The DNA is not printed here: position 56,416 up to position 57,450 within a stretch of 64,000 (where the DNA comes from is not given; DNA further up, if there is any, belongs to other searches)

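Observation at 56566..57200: DnaE-type polymerase with a C-terminal UDG-fold domain replacing the usual OB/tau-binding tail, and with degenerate catalytic motifs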

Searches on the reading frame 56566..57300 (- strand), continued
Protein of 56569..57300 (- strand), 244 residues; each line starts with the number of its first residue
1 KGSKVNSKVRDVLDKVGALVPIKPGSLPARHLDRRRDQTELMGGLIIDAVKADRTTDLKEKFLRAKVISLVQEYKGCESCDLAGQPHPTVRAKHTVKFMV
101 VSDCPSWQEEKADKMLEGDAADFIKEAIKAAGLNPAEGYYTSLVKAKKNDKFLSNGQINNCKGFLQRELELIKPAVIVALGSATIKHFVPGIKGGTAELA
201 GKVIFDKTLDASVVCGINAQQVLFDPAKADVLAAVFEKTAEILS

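Call 31: fold_search(model_id=the predicted structure, library=pdb)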
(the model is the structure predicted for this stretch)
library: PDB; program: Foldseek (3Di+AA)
matches with E <= 10: 723; with E <= 0.001: 49
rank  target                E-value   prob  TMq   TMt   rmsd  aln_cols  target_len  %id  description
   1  1l9g                  8.6e-13  1.00  0.67  0.84   2.3       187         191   22  CRYSTAL STRUCTURE OF URACIL-DNA GLYCOSYLASE FROM T. MARITIMA (released 2003-05-27)
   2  1vk2                  6.0e-12  1.00  0.68  0.86   2.2       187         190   20  Crystal structure of Uracil-DNA glycosylase (TM0511) from Thermotoga maritima at 1.90 A resolution (released 2004-05-04)
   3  4zbx                  1.2e-11  1.00  0.67  0.84   2.3       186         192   22  Family 4 uracil-DNA glycosylase from Sulfolobus tokodaii (free form, X-ray wavelength=0.9000) (released 2015-09-09)
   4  4zby                  1.8e-11  1.00  0.65  0.80   2.5       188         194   22  Family 4 uracil-DNA glycosylase from Sulfolobus tokodaii (uracil complex form) (released 2015-09-09)
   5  1ui1                  2.0e-11  1.00  0.65  0.83   2.2       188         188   22  Crystal Structure Of Uracil-DNA Glycosylase From Thermus Thermophilus HB8 (released 2003-10-14)
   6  1ui0                  2.6e-11  1.00  0.66  0.83   2.2       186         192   22  Crystal Structure Of Uracil-DNA Glycosylase From Thermus Thermophilus HB8 (released 2003-10-14)
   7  8iil                  7.8e-11  1.00  0.64  0.75   3.0       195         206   20  Complex form of MsmUdgX H109G mutant and uracil- obtained from uracil DNA (ttUtt) post its cleavage by MsmUdgX H109G (released 2023-06-21)
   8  6ail                  1.6e-10  1.00  0.64  0.75   2.5       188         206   19  CRYSTAL STRUCTURE AT 1.3 ANGSTROMS RESOLUTION OF A NOVEL UDG, UdgX, FROM Mycobacterium smegmatis (released 2019-05-29)
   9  6ajp                  1.6e-10  1.00  0.64  0.75   2.5       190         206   19  Complex form of Uracil DNA glycosylase X and deoxyuridine monophosphate. (released 2019-05-29)
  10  6ajr                  1.7e-10  1.00  0.65  0.78   2.3       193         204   19  Complex form of Uracil DNA glycosylase X and uracil (released 2019-05-29)
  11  8iim                  1.9e-10  1.00  0.65  0.76   2.6       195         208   18  H109K mutant of uracil DNA glycosylase X (released 2023-06-21)
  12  6l6s_A                2.3e-10  1.00  0.63  0.73   3.0       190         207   19  The structure of the UdgX mutant H109E crosslinked to single-stranded DNA (released 2020-11-04)
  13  8iis                  2.3e-10  1.00  0.63  0.71   2.8       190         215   18  MsmUdgX H109S/R184A double mutant (released 2023-06-21)
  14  8iif                  2.7e-10  1.00  0.65  0.76   2.5       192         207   19  H109A mutant of uracil DNA glycosylase X (released 2023-06-21)
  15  8iih                  3.4e-10  1.00  0.65  0.76   3.0       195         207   19  H109C mutant of uracil DNA glycosylase X (released 2023-06-21)
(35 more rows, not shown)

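Call 38: search_solved_structures(query=A2, max_evalue=0.01, show_alignments=4)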
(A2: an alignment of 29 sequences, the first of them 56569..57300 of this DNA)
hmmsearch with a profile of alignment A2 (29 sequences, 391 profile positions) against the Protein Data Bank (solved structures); distinct sequences matched with E-value up to 0.01: 39.
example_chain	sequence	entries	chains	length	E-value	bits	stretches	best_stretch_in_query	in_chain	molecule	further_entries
3e0d_A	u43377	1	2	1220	3.2e-38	135.1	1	9-168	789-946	DNA polymerase III subunit alpha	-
2hpi_A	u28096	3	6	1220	3.2e-38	135.1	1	9-168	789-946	DNA polymerase III alpha subunit | DNA polymerase III subunit alpha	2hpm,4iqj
4jom_A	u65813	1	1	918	4e-37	131.5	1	10-173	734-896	DNA polymerase III subunit alpha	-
2hqa_A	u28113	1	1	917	4e-37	131.5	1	10-173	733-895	DNA polymerase III alpha subunit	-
5m1s_A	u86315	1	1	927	4e-37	131.5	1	10-173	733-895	DNA polymerase III subunit alpha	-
2hnh_A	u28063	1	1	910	4.1e-37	131.5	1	10-173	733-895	DNA polymerase III alpha subunit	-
5fku_A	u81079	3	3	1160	5.5e-37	131.1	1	10-173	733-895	DNA POLYMERASE III SUBUNIT ALPHA | DNA POLYMERASE III ALPHA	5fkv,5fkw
5lew_A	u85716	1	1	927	9e-34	120.5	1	9-170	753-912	DNA polymerase III subunit alpha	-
7pu7_A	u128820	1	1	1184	1.3e-33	120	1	9-171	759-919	DNA polymerase III subunit alpha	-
4zbx_A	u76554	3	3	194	7.2e-18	68.1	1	216-389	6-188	Uracil-DNA glycosylase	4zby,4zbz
1vk2_A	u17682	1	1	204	1.6e-17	67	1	207-349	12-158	Uracil-DNA glycosylase TM0511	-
1l9g_A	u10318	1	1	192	3.8e-17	65.7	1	209-349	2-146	Conserved hypothetical protein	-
1ui0_A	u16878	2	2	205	7.3e-14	54.9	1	218-349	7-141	Uracil-DNA Glycosylase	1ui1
3f2b_A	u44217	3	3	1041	3.2e-09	39.6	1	22-80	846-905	DNA-directed DNA polymerase III alpha chain | GEOBACILLUS KAUSTOPHILUS DNA POLC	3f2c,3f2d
8iir_A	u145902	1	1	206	5.4e-09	38.9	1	214-372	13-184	Type-4 uracil-DNA glycosylase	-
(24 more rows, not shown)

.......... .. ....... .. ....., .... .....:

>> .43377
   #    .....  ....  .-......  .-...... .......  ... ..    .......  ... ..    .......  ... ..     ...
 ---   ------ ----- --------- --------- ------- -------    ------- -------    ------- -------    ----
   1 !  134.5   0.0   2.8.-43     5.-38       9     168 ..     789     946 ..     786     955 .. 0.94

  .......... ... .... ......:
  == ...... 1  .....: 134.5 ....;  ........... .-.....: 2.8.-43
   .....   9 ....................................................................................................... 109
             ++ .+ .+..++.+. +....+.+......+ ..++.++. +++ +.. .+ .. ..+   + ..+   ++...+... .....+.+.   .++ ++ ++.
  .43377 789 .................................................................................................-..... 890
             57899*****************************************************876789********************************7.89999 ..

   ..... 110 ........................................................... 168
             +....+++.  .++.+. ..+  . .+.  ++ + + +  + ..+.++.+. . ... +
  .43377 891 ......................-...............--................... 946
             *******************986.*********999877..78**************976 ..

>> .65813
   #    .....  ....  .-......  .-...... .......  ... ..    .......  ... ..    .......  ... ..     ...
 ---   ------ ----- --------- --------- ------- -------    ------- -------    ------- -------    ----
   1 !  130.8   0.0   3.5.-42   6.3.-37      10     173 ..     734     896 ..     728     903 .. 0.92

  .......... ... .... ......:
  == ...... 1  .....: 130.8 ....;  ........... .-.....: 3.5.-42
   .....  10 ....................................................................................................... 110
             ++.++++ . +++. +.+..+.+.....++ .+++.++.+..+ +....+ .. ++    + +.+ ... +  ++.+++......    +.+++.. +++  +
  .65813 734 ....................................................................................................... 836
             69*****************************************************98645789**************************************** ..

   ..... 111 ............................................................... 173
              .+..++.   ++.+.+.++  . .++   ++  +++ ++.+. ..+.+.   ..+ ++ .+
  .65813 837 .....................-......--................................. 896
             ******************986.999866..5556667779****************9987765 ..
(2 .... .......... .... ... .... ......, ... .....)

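Call 44: find_encoding_contigs(protein=P0009, flank=7000, max_places=2)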
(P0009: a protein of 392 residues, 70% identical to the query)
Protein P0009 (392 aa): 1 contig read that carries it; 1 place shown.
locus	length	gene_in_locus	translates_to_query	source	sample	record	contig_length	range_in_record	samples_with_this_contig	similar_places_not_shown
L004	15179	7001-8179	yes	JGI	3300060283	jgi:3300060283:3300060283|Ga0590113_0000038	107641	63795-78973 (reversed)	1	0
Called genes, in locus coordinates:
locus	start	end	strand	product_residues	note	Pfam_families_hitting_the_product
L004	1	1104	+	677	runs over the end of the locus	-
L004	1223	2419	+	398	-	PF07728:AAA_5, PF08406:CbbQ_C (weak)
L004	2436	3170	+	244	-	-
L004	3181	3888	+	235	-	-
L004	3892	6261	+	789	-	PF02811:PHP, PF07733:DNA_pol3_alpha, PF17657:DNA_pol3_finger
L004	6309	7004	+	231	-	PF13392:HNH_3 (weak)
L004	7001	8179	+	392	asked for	PF14579:HHH_6, PF03167:UDG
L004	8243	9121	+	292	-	-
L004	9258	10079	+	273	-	PF08804:gp32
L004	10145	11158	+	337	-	PF02739:5_3_exonuc_N, PF01367:5_3_exonuc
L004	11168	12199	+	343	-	PF00154:RecA_N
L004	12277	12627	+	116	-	-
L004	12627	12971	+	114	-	PF20600:ExoX-like_C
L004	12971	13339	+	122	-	-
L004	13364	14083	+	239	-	-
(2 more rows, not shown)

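Call 57: fold_search(model_id=the predicted structure, library=viral)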
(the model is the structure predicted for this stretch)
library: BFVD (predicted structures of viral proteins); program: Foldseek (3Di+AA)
matches with E <= 10: 331; with E <= 0.001: 34
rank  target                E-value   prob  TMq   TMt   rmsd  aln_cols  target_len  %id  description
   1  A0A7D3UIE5            3.0e-12  1.00  0.62  0.24   2.2       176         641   23  (no name in the UniProt tables at hand)
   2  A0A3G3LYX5            2.5e-10  1.00  0.66  0.70   7.4       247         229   16  Uracil-DNA glycosylase [Brevibacterium phage Cantare]
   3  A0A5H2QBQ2            9.5e-10  1.00  0.60  0.23   3.7       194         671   22  (no name in the UniProt tables at hand)
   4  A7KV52                1.8e-09  1.00  0.58  0.69   6.8       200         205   22  (no name in the UniProt tables at hand)
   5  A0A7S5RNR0            2.6e-09  1.00  0.59  0.25   3.5       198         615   15  (no name in the UniProt tables at hand)
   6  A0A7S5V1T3            7.4e-09  1.00  0.55  0.18   4.8       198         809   15  (no name in the UniProt tables at hand)
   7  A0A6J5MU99            1.0e-08  1.00  0.57  0.26   2.9       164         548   17  PolA DNA polymerase I - 3'-5' exonuclease and polymerase domains [uncultured Caudovirales phage]
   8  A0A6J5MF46            1.1e-08  1.00  0.60  0.58  14.9       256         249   13  COG1573 Uracil-DNA glycosylase [uncultured Caudovirales phage]
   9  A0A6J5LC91            1.3e-08  1.00  0.61  0.59   4.3       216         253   17  COG1573 Uracil-DNA glycosylase [uncultured Caudovirales phage]
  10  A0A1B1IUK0            3.6e-08  1.00  0.50  0.12   4.1       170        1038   23  (no name in the UniProt tables at hand)
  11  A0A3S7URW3            7.2e-08  1.00  0.58  0.13   3.0       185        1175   14  (no name in the UniProt tables at hand)
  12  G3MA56                9.6e-08  1.00  0.55  0.42   7.1       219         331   19  Gp315 [Bacillus phage G]
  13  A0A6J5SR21            1.4e-07  1.00  0.54  0.16   5.6       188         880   18  Bifunctional 3'-5' exonuclease/DNA polymerase [uncultured Caudovirales phage]
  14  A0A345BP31            2.0e-07  1.00  0.57  0.74   2.6       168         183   13  Uracyl-DNA glycosylase [crAssphage sp. isolate ctcc615]
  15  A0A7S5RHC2            2.0e-07  1.00  0.58  0.14   3.7       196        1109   15  DNA polymerase A domain-containing protein [Rhizobium phage RHph_Y65]
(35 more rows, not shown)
